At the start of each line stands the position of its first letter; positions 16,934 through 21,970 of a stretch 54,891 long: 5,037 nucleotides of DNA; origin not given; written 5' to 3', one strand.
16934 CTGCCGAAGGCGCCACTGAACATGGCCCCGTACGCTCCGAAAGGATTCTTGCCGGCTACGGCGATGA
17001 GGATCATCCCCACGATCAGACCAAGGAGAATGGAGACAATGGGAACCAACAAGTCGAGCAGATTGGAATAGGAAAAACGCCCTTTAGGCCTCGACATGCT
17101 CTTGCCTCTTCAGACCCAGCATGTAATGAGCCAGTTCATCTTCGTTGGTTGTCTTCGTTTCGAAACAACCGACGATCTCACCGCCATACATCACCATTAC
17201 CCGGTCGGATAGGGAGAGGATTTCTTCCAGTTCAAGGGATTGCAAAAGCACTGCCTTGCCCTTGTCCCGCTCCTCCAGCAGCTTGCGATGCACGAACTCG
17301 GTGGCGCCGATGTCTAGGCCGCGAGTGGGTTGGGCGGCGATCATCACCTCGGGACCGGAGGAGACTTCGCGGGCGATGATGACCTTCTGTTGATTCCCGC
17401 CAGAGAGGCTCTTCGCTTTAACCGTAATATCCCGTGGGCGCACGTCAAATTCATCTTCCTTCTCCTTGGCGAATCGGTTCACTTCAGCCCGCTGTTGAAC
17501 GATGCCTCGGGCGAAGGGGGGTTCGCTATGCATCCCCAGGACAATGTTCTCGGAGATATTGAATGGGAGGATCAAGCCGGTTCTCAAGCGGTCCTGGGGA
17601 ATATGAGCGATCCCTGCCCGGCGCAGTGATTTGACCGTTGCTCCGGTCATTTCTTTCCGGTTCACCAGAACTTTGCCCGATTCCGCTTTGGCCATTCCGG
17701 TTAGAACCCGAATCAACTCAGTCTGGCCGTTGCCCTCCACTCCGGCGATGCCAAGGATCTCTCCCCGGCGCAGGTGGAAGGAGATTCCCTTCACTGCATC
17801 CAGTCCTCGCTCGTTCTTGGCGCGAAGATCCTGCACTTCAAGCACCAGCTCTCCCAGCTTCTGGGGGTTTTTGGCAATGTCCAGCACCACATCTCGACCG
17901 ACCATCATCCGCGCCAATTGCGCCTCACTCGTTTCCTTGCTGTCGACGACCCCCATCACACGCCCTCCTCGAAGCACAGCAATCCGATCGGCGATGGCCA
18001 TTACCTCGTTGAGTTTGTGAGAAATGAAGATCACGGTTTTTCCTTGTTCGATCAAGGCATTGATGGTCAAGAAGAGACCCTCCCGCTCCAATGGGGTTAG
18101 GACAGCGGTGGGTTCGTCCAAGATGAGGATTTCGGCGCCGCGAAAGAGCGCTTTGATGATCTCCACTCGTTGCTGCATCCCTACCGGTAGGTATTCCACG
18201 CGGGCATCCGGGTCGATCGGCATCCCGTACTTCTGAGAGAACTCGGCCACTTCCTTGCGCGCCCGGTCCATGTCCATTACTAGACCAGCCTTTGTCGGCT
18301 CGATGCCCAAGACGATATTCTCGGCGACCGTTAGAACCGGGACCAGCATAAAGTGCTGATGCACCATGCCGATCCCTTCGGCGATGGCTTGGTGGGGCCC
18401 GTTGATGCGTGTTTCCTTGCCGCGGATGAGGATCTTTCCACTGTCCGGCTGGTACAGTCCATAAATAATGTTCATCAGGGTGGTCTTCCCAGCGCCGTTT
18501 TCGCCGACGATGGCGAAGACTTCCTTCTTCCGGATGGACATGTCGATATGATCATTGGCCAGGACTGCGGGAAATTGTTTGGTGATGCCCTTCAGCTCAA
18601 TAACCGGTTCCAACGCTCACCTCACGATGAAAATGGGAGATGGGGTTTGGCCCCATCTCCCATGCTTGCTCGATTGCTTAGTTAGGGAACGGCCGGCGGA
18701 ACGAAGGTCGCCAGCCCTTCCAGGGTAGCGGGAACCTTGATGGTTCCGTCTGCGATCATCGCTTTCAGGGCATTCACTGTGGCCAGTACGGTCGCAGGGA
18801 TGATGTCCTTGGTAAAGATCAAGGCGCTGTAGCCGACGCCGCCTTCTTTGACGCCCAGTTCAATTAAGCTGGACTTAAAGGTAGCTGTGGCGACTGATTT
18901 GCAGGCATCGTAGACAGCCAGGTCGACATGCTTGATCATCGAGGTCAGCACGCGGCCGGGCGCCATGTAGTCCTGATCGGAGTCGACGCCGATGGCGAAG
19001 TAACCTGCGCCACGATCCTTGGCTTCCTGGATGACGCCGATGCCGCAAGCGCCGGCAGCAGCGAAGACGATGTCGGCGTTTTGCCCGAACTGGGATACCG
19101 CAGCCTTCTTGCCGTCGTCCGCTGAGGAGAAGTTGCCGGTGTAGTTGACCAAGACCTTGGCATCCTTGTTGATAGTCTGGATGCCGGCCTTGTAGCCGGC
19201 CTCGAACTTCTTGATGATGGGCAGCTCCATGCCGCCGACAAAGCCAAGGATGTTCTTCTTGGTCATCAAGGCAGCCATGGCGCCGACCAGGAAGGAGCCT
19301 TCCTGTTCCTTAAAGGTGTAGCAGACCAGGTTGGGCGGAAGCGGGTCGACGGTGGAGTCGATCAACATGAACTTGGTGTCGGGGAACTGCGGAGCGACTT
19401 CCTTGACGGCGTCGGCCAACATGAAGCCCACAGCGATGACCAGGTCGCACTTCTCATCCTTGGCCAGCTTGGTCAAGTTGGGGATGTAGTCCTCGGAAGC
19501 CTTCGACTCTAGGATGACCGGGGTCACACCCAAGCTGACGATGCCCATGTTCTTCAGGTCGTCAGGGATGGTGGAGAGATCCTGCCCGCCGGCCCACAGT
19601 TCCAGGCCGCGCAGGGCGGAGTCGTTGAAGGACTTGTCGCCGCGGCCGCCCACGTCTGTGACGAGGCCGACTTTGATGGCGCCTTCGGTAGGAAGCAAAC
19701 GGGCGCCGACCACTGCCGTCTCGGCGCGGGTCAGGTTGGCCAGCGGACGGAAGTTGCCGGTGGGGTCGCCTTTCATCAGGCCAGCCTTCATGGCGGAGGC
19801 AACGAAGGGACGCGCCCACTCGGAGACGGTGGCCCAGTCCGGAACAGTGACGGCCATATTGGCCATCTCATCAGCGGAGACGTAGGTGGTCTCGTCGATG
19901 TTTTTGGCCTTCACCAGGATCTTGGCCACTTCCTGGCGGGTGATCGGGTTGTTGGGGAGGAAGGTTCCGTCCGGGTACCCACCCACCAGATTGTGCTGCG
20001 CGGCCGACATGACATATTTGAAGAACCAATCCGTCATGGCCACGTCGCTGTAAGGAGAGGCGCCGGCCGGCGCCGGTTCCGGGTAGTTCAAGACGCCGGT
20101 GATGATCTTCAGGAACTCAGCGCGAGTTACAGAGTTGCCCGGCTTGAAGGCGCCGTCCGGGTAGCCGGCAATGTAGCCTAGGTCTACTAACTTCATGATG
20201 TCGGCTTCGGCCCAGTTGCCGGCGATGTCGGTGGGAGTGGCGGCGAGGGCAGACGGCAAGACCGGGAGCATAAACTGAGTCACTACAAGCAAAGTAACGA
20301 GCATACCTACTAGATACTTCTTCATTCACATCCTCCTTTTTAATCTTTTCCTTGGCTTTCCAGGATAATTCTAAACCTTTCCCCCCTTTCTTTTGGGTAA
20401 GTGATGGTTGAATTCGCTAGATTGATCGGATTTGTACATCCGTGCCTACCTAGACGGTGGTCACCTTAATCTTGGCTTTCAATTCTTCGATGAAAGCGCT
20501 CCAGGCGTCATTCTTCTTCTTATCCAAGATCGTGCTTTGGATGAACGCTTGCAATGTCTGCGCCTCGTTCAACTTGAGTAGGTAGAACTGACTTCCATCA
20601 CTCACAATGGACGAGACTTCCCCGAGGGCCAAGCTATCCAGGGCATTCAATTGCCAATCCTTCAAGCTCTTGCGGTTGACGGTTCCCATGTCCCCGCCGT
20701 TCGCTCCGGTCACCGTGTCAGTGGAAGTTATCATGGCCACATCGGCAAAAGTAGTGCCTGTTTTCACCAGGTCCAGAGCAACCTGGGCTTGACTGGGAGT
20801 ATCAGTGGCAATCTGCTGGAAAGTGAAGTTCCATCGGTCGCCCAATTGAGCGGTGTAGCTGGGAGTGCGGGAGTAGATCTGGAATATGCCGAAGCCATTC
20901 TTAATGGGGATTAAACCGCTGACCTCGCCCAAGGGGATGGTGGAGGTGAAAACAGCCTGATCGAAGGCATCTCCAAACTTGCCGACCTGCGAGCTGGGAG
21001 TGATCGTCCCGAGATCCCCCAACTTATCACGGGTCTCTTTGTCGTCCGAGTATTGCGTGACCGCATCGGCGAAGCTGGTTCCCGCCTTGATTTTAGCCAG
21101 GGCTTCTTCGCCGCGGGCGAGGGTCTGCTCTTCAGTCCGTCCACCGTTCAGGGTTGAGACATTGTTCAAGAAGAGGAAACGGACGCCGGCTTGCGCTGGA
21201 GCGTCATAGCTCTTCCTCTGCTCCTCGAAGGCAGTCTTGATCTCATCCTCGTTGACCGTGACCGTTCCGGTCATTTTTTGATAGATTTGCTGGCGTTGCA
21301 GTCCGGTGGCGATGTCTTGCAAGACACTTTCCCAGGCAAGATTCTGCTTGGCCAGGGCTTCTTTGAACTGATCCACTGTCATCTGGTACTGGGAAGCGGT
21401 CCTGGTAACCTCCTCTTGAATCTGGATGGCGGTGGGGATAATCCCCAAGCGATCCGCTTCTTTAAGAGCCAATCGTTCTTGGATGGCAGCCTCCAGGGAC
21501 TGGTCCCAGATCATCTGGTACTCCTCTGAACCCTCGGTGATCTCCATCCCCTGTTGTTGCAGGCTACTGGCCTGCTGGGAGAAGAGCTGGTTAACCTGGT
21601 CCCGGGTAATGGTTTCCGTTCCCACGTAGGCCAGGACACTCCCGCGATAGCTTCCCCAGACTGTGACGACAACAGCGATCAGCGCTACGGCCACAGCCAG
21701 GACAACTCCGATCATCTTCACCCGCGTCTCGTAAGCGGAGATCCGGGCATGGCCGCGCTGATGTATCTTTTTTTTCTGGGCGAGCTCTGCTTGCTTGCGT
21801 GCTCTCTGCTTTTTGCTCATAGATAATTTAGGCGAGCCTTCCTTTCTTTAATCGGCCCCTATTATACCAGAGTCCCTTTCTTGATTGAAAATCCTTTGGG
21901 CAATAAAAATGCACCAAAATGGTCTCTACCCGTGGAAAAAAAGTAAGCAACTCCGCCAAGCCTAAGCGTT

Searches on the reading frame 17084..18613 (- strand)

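Call 10: search_protein_families(library=pfam, proteins=[window:17084-18613:-])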
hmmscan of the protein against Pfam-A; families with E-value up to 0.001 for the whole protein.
window:17084-18613:- (509 aa): 3 families
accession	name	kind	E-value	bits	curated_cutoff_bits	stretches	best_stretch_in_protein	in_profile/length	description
PF00005.33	ABC_tran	-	1.8e-54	184.5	25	2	22-170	3-137/137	ABC transporter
PF13304.12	AAA_21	-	2.9e-05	24.7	27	0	33-55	2-29/304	AAA domain, putative AbiEii toxin, Type IV TA system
PF13476.12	AAA_23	-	4.2e-05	24.7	27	1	19-55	11-45/201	AAA domain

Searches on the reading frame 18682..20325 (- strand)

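Call 10: search_protein_families(library=pfam, proteins=[window:18682-20325:-])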
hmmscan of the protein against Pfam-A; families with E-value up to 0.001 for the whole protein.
window:18682-20325:- (547 aa): 2 families
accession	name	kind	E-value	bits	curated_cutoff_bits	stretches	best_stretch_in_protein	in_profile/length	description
PF02608.20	Bmp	-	1.3e-69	234.9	24.1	1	218-531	2-297/301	ABC transporter substrate-binding protein PnrA-like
PF00395.25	SLH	-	2.3e-40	136.8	20.8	3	91-134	1-44/44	S-layer homology domain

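Call 39: search_protein_families(library=ncbifam, proteins=[window:18682-20325:-], max_evalue=1e-10)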
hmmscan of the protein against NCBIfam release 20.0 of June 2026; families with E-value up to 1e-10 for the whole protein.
window:18682-20325:- (547 aa): 2 families
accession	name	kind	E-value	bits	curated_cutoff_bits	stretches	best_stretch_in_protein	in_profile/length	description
NF047927.1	ABC_BMP_B6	equivalog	1.6e-22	80.1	400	1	265-534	33-302/314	putative B6 ABC transporter substrate-binding protein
NF033190.2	inl_like_NEAT_1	exception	1.4e-12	46.8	1275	0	32-140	644-751/754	NEAT domain-containing leucine-rich repeat protein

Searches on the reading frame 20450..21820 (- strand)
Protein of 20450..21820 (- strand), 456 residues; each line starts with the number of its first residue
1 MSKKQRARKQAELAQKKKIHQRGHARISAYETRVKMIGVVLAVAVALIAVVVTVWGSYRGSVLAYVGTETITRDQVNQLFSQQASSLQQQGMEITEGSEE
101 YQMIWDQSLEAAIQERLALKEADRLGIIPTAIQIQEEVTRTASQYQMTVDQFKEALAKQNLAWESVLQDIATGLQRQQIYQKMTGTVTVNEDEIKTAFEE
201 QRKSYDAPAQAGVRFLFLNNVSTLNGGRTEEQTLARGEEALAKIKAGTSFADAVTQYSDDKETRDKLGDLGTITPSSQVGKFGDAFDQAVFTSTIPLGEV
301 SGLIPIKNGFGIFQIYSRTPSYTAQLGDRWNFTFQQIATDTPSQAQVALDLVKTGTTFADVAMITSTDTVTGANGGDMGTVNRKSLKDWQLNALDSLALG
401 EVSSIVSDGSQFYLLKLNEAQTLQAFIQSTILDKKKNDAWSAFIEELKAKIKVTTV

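Call 10: search_protein_families(library=pfam, proteins=[window:20450-21820:-])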
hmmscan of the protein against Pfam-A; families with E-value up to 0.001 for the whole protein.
window:20450-21820:- (456 aa): 7 families
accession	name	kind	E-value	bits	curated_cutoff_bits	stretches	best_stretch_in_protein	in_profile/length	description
PF00639.27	Rotamase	-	2.5e-21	76.9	21.7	2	227-315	12-95/97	PPIC-type PPIASE domain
PF13616.12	Rotamase_3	-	2.9e-21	76.6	22.5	2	210-315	15-112/116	PPIC-type PPIASE domain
PF13624.11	SurA_N_3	-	2.9e-14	53.7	27.2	1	38-179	11-161/162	SurA-like N-terminal domain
PF13145.12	Rotamase_2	-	8.3e-11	43.2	27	1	189-324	1-114/121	PPIC-type PPIASE domain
PF13623.11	SurA_N_2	-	3.4e-09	37.2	28.5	1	37-154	9-138/145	SurA-like N-terminal domain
PF09312.16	SurA_N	-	1.4e-07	32.2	30.8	1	62-172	4-110/118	SurA N-terminal domain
PF05698.19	Trigger_C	-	7.1e-07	29.8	22.7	1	74-167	48-148/162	Bacterial trigger factor protein (TF) C-terminus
